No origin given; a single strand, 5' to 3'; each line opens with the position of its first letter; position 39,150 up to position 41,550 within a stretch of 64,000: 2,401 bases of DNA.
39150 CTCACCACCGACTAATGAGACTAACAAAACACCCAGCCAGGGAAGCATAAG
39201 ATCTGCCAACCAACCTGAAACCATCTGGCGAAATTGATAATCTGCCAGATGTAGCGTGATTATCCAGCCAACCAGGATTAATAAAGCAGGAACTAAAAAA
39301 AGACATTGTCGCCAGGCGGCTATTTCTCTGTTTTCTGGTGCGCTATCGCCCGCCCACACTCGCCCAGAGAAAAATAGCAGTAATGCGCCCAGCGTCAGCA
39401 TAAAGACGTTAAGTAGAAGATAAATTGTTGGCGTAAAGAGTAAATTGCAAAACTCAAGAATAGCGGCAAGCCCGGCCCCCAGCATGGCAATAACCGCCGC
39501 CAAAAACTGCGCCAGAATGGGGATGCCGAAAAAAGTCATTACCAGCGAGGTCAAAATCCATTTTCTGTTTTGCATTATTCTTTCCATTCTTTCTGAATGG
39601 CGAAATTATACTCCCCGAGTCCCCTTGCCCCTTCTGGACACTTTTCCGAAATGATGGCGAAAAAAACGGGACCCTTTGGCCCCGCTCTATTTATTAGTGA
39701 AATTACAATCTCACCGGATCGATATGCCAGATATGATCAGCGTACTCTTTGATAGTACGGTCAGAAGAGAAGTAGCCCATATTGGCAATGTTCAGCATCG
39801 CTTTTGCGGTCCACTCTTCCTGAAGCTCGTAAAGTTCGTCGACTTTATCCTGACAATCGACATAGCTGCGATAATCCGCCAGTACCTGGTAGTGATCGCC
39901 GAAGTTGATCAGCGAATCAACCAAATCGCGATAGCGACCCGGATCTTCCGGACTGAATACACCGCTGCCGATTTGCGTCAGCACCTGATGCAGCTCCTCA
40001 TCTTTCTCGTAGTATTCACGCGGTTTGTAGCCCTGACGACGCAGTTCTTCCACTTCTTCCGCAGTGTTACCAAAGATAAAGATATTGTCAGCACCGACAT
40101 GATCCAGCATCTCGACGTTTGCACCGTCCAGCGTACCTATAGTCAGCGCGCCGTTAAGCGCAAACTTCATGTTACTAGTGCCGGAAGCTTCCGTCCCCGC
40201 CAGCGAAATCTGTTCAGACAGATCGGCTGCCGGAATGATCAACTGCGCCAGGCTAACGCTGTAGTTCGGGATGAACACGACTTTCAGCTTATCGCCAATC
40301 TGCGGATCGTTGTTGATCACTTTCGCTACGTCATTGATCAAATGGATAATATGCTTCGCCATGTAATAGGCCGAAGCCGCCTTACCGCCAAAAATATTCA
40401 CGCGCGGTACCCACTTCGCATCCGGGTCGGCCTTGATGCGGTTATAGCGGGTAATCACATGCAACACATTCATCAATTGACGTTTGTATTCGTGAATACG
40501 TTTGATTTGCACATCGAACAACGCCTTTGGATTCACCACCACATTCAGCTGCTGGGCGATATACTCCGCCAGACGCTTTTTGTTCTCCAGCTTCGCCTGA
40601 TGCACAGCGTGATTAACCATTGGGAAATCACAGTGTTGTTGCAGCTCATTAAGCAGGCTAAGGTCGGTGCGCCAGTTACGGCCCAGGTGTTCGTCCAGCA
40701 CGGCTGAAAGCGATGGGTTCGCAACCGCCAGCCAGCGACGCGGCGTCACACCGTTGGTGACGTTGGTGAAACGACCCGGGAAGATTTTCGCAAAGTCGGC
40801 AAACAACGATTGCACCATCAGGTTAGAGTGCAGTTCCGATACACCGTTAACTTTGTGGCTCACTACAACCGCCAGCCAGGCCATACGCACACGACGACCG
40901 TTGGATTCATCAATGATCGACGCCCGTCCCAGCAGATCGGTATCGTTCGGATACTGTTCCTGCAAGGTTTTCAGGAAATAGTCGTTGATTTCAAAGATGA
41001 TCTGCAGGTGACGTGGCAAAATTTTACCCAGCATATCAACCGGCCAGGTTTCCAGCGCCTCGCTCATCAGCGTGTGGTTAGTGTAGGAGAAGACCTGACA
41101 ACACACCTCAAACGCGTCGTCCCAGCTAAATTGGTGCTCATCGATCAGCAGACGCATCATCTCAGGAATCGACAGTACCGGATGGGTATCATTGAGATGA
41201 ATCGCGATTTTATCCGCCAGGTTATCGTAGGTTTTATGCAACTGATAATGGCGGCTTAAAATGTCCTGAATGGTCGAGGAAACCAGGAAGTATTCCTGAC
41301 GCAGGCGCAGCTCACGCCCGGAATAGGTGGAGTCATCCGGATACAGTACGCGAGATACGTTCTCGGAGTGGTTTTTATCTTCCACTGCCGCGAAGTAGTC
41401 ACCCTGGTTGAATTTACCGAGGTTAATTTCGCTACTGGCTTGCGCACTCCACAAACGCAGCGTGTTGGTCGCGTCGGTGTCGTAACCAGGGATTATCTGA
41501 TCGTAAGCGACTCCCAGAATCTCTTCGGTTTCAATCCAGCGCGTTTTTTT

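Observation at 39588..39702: Island operon sits behind the glgP terminator and has its own -10 element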

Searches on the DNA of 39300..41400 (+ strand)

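Call 20: search_dna_similar(query=window:39400-41400:+, collection=ecoli_genomes, mode=near, max_rows=12, rows=best)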
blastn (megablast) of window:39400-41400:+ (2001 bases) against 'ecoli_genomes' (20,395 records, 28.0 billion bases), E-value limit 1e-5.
Records with a match: 5425; places in all: 5437; records where one place covers at least 80% of the query: 5425.
Genomes with a match: 5425 of 5426; with a place that covers at least 80% of the query: 5425. Places per genome that has any: lowest 1, median 1, highest 3. On chromosomes: 5437 places; on plasmids: 0.
Best place of each record, by identity: 95-99% 5418; 90-95% 7.
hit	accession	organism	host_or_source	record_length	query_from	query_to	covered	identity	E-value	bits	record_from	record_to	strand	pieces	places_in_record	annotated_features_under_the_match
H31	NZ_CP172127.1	Escherichia coli strain GF43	chicken meat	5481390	1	2001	100%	98.1%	0e+0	3485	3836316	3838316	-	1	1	glgP: glycogen phosphorylase | PstS family phosphate ABC transporter substrate-binding protein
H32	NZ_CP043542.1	Escherichia coli strain F2_81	Sus scrofa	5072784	1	2001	100%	98.0%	0e+0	3474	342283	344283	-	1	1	glgP: glycogen phosphorylase | PstS family phosphate ABC transporter substrate-binding protein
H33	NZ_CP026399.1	Escherichia coli strain ECONIH4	-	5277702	1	2001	100%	97.9%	0e+0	3463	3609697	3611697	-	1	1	glgP: glycogen phosphorylase | PstS family phosphate ABC transporter substrate-binding protein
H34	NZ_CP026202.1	Escherichia coli strain ECONIH5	-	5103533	1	2001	100%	97.9%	0e+0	3463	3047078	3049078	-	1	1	glgP: glycogen phosphorylase | phosphate ABC transporter substrate-binding protein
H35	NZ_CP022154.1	Escherichia coli strain ABWA45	wastewater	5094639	1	2001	100%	97.9%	0e+0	3463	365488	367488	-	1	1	glgP: glycogen phosphorylase | PstS family phosphate ABC transporter substrate-binding protein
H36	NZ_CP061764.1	Escherichia coli O19:H7 strain 730V1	Bos taurus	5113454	1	2001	100%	97.9%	0e+0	3463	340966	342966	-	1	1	glgP: glycogen phosphorylase | PstS family phosphate ABC transporter substrate-binding protein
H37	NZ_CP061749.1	Escherichia coli O15:H12 strain 2273-PO3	Ovis aries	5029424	1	2001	100%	97.9%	0e+0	3463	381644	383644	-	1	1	glgP: glycogen phosphorylase | PstS family phosphate ABC transporter substrate-binding protein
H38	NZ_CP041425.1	Escherichia coli strain STEC388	pig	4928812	1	2001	100%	97.9%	0e+0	3463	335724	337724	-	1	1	glgP: glycogen phosphorylase | PstS family phosphate ABC transporter substrate-binding protein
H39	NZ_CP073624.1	Escherichia coli strain AW1.7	meat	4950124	1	2001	100%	97.9%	0e+0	3463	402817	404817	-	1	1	glgP: glycogen phosphorylase | PstS family phosphate ABC transporter substrate-binding protein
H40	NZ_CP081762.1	Escherichia coli strain CX21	-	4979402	1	2001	100%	97.9%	0e+0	3463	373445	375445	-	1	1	glgP: glycogen phosphorylase | PstS family phosphate ABC transporter substrate-binding protein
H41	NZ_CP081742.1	Escherichia coli strain CX15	-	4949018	1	2001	100%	97.9%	0e+0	3463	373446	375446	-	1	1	glgP: glycogen phosphorylase | PstS family phosphate ABC transporter substrate-binding protein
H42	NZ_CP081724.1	Escherichia coli strain CX07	-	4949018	1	2001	100%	97.9%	0e+0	3463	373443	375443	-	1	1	glgP: glycogen phosphorylase | PstS family phosphate ABC transporter substrate-binding protein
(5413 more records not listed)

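Call 39: search_rna_families(source=window, start=39300, end=39900, threshold=evalue, max_evalue=1)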
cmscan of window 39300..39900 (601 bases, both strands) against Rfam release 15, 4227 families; matches with E-value up to 1: 1.
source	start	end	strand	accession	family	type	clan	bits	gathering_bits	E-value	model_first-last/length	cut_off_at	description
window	39580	39604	+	RF01339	CRISPR-DR27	Gene; CRISPR;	-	21.4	35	0.8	1-25/25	no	CRISPR RNA direct repeat element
